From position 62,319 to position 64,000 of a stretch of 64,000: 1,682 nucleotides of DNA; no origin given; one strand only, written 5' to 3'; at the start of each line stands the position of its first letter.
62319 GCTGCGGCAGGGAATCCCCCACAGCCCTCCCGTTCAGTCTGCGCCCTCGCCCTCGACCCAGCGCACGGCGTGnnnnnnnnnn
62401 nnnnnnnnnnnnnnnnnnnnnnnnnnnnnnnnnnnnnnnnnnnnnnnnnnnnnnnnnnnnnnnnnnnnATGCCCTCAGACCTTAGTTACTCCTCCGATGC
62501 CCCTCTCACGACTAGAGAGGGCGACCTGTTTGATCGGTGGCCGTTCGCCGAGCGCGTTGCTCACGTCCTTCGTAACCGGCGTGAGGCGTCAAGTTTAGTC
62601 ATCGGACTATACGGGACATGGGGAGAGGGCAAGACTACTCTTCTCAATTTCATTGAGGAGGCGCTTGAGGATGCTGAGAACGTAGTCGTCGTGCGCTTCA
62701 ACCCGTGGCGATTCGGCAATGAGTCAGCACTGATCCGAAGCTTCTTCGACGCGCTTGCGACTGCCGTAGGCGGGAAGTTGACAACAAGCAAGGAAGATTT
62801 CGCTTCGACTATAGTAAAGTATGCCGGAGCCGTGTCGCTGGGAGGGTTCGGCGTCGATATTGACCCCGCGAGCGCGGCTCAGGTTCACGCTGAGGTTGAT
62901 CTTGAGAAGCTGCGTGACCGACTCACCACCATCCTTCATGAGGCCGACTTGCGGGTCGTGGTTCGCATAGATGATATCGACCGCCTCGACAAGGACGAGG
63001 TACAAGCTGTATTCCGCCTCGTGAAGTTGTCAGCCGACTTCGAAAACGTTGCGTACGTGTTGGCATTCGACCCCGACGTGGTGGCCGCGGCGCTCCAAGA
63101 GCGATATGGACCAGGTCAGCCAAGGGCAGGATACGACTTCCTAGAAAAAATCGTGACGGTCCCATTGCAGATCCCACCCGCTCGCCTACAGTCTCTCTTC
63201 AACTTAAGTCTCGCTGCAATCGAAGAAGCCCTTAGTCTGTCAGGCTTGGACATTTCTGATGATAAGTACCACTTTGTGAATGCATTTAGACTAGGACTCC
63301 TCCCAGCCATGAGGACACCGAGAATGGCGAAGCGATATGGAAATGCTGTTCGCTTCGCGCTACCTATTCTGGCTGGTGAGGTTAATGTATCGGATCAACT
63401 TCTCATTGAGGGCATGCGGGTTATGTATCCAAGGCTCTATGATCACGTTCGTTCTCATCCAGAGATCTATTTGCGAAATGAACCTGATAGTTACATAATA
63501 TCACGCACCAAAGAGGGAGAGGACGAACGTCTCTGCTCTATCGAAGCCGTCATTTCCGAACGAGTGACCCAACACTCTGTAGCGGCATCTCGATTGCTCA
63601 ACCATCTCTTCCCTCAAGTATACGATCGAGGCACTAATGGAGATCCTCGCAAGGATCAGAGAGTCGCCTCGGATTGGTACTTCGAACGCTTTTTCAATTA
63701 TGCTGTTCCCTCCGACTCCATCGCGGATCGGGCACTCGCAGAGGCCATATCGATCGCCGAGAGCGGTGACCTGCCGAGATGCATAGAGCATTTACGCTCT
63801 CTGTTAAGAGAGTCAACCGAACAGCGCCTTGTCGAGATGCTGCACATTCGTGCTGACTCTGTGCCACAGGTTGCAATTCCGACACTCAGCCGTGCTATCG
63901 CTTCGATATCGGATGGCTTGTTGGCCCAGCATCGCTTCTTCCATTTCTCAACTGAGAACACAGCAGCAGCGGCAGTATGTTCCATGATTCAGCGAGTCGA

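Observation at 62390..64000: Abrupt GC drop marks a probable horizontally acquired island opening with a KAP-family NTPase gene absent from the ORF track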

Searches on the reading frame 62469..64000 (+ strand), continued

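Call 79: search_protein_families(library=pfam, proteins=[L012:2-463:+, L098:9410-9883:+, L099:9191-9844:+, L099:7614-9194:+], max_evalue=0.01)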
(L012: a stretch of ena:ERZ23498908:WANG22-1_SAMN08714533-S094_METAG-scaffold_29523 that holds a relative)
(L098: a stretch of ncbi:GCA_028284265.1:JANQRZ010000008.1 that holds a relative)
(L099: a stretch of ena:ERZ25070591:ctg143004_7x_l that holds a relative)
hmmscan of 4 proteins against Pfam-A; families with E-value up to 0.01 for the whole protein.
L012:2-463:+ (153 aa): 1 family
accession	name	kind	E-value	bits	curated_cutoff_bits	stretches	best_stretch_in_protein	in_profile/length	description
PF13372.12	Alginate_exp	-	1e-05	25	25.2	1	23-143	256-388/395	Alginate export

L098:9410-9883:+ (157 aa): 2 families
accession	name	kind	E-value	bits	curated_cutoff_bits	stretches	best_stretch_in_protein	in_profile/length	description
PF07332.16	Phage_holin_3_6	-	0.00068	20.1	28.4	1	82-151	38-107/116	Putative Actinobacterial Holin-X, holin superfamily III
PF20176.3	DUF6541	-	0.0048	15.7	29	1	74-141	15-78/646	Family of unknown function (DUF6541)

L099:9191-9844:+ (217 aa): 5 families
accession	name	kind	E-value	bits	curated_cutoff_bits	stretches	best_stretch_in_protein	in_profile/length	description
PF00072.30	Response_reg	-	2.7e-27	95.6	30.2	1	5-117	1-111/111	Response regulator receiver domain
PF00196.25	GerE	-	7.5e-16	58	23.5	1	152-207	2-57/57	Bacterial regulatory proteins, luxR family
PF08281.18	Sigma70_r4_2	-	1.6e-08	34.5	25.7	1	146-195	4-54/54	Sigma-70, region 4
PF04545.22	Sigma70_r4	-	0.0014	18.6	24.1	1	150-187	2-40/50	Sigma-70, region 4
PF13384.12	HTH_23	-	0.0049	17.1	24.6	1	158-191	8-41/50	Homeodomain-like domain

L099:7614-9194:+ (526 aa): 11 families
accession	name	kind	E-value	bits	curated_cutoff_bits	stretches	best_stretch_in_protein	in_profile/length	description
PF00989.32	PAS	-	2.2e-17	63.5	22.6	1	172-283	3-113/113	PAS fold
PF02518.31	HATPase_c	-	1.2e-14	55.1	26.4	1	408-513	4-109/111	Histidine kinase-, DNA gyrase B-, and HSP90-like ATPase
PF13426.13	PAS_9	-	2.1e-13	50.9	27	1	181-285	2-103/103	PAS domain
PF07730.19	HisKA_3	-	3.1e-10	40.9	24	1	300-365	1-67/68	Histidine kinase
PF13581.12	HATPase_c_2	-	2e-08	34.8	27.4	1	400-486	22-107/127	Histidine kinase-like ATPase domain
PF13492.12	GAF_3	-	1.7e-07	32.1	27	1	31-158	4-129/129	GAF domain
PF13188.13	PAS_8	-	1.9e-07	31.2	21.8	1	171-218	2-50/65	PAS domain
PF08448.16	PAS_4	-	5.5e-07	30.2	23.1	1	176-241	1-66/110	PAS fold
PF01590.32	GAF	-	5.1e-06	27.5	22.4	1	33-156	6-133/133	GAF domain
PF13185.12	GAF_2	-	1.6e-05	25.5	28.6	1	31-157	6-136/136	GAF domain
PF24820.1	Diguanyl_cycl_sensor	-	2e-05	24.9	28.1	1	177-273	3-101/109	Diguanylate cyclase-like sensor domain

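Call 85: fold_search(model_id=the predicted structure, library=viral)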
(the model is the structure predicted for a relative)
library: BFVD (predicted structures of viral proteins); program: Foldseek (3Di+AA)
matches with E <= 10: 703; with E <= 0.001: 1
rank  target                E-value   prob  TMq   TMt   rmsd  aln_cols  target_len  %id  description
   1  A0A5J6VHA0            2.3e-05  1.00  0.20  0.32  20.5       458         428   14  KAP family P-loop domain protein [Megaviridae environmental sample]
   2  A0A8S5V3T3            1.1e-03  1.00  0.18  0.16  17.2       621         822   12  NLR family CARD domain-containing protein-inhibition, Muti-domain, Innate Immunity, Phosphorylation [Siphoviridae sp. cteDy1]
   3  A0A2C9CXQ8            1.8e-03  1.00  0.20  0.38  12.1       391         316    9  Sliding-clamp-loader large subunit [Yersinia phage fHe-Yen9-04]
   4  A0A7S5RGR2            3.4e-03  0.97  0.17  0.12  25.3       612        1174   13  (no name in the UniProt tables at hand)
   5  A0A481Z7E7            3.6e-03  1.00  0.18  0.31  10.5       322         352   11  ATPase domain protein [Pithovirus LCPAC104]
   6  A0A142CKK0            6.4e-03  0.54  0.14  0.12  30.1       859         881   12  (no name in the UniProt tables at hand)
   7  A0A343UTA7            6.7e-03  1.00  0.20  0.38  13.2       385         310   14  (no name in the UniProt tables at hand)
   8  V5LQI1                7.0e-03  0.99  0.15  0.27  20.1       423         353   10  (no name in the UniProt tables at hand)
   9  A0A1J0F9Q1            7.8e-03  0.99  0.18  0.28  23.0       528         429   11  (no name in the UniProt tables at hand)
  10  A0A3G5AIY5            9.5e-03  0.97  0.17  0.24  14.8       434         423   12  Replication factor C small subunit [Sylvanvirus sp.]
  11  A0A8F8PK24            9.9e-03  0.99  0.17  0.31  15.9       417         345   12  Replication factor C clamp loader [Clandestinovirus]
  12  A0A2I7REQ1            9.9e-03  0.98  0.23  0.22  24.4       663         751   11  (no name in the UniProt tables at hand)
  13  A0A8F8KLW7            1.0e-02  1.00  0.18  0.20  22.3       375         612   14  Mitochondrial chaperone BCS1 [Clandestinovirus]
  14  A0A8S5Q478            1.2e-02  1.00  0.16  0.40   8.9       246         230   14  Replicative helicase (Fragment) [Siphoviridae sp. ctLNL10]
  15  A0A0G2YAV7            1.2e-02  0.99  0.18  0.30  14.1       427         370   10  Replication factor c small subunit [Acanthamoeba polyphaga mimivirus Kroon]
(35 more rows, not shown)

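Call 86: search_protein_representatives(alignment_id=A1)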
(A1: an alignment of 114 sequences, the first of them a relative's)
Query: 114 sequences, 735 profile positions. Proteins with E-value up to 0.001 (for the whole library): 35510; up to 1e-10: 21221; up to 1e-30: 8846. The best 150 are listed.
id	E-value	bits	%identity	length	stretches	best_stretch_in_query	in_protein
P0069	0.0e+00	1035.3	-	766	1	8-729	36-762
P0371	4.8e-278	940.9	-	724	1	12-727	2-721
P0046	1.9e-274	929.1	-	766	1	7-733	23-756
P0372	4.3e-273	924.5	-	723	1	8-729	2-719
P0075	2.1e-272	922.3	-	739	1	5-727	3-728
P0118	2.9e-272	921.8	-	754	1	4-726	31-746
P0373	1.7e-271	919.3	-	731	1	22-725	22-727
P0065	4.4e-271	917.9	-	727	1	11-728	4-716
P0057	2.2e-270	915.6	-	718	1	6-720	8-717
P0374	2.2e-270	915.6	-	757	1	7-728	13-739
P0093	1.4e-269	912.9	-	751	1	5-733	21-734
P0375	5.4e-268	907.7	-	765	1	6-731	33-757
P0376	7.8e-268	907.2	-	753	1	6-728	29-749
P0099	5.4e-265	897.8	-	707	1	8-720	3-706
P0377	1.1e-264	896.7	-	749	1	6-721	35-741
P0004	2.2e-243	826.3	-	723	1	12-730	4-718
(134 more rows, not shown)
